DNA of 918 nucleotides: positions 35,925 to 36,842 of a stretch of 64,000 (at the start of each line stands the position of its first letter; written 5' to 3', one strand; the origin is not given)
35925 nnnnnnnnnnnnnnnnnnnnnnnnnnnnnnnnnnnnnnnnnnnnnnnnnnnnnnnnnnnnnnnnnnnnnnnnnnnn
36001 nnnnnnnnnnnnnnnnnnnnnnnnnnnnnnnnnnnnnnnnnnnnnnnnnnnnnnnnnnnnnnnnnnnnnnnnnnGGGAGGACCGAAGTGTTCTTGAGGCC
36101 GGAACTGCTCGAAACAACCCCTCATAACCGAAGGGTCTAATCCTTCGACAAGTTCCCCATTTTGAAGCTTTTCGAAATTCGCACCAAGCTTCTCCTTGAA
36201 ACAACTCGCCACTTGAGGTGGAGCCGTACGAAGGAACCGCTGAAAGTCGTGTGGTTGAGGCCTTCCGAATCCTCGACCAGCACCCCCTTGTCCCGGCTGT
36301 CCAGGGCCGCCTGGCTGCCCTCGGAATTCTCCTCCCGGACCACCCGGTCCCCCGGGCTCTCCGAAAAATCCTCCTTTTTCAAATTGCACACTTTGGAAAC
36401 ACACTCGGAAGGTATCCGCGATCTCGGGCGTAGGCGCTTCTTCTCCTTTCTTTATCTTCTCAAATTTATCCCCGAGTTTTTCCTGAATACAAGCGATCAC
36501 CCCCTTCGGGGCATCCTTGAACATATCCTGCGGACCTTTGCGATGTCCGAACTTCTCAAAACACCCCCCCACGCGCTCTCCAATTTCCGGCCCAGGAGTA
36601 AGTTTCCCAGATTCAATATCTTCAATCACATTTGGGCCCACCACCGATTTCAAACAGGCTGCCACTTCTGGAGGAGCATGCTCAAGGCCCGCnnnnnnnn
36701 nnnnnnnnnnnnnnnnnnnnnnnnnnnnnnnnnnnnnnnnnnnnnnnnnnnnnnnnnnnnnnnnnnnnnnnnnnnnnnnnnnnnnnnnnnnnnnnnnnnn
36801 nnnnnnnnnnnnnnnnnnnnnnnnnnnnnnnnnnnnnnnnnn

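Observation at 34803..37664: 953-aa secreted protein built from two new-looking tandem cysteine modules and collagen-like/QN-rich/polyproline low-complexity regions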

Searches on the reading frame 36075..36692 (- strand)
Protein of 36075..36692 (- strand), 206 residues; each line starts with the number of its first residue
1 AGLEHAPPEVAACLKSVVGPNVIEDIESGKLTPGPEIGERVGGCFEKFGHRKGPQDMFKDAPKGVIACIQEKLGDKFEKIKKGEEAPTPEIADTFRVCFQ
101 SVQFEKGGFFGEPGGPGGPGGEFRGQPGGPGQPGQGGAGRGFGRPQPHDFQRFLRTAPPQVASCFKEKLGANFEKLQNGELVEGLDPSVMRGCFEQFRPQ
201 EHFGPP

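Call 45: predict_structure(alignment_id=A2)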
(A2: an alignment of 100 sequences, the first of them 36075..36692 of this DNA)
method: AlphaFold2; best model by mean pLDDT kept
length: 206 residues; sequences in the alignment: 100
mean_pLDDT: 79.6   pTM: 0.62
mean pLDDT of the five models: 79.6, 78.6, 78.4, 78.2, 78.1
residues with pLDDT >= 90: 75; 70-90: 79; 50-70: 22; < 50: 30
segments of 3 or more residues with pLDDT < 50: 110-115, 117-122, 124-126, 130-142
pLDDT, mean of each block of 10 residues (from residue 1): 75 89 86 88 82 78 94 94 90 91 74 48 49 44 68 90 95 93 87 89 59
secondary structure, 60 per line:
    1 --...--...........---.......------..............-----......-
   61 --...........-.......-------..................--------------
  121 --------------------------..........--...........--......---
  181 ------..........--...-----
elements in order: H8-18 H22-28 H35-48 H54-59 H63-73 H75-81 H89-106 H147-156 H159-169 H172-177 H187-196

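Call 63: fold_search(model_id=the predicted structure, library=pdb)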
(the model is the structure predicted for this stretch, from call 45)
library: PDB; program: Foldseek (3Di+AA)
matches with E <= 10: 3; with E <= 0.001: 0
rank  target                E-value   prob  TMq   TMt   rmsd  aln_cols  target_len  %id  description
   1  1d3u_B                2.7e+00  0.05  0.13  0.13  15.7       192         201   13  TATA-BINDING PROTEIN/TRANSCRIPTION FACTOR (II)B/BRE+TATA-BOX COMPLEX FROM PYROCOCCUS WOESEI (released 1999-11-15)
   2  9hdd_A                4.0e+00  0.04  0.19  0.12  16.9       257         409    9  Sla2 C-terminal region (Residues 560-968) (REND and THATCH domains) (released 2025-05-21)
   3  6yx7_BBB              7.5e+00  0.04  0.20  0.24  16.7       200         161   10  The high resolution structure of allophycocyanin from cyanobacterium Nostoc sp. WR13, the P21212 crystal form. (released 2021-05-12)
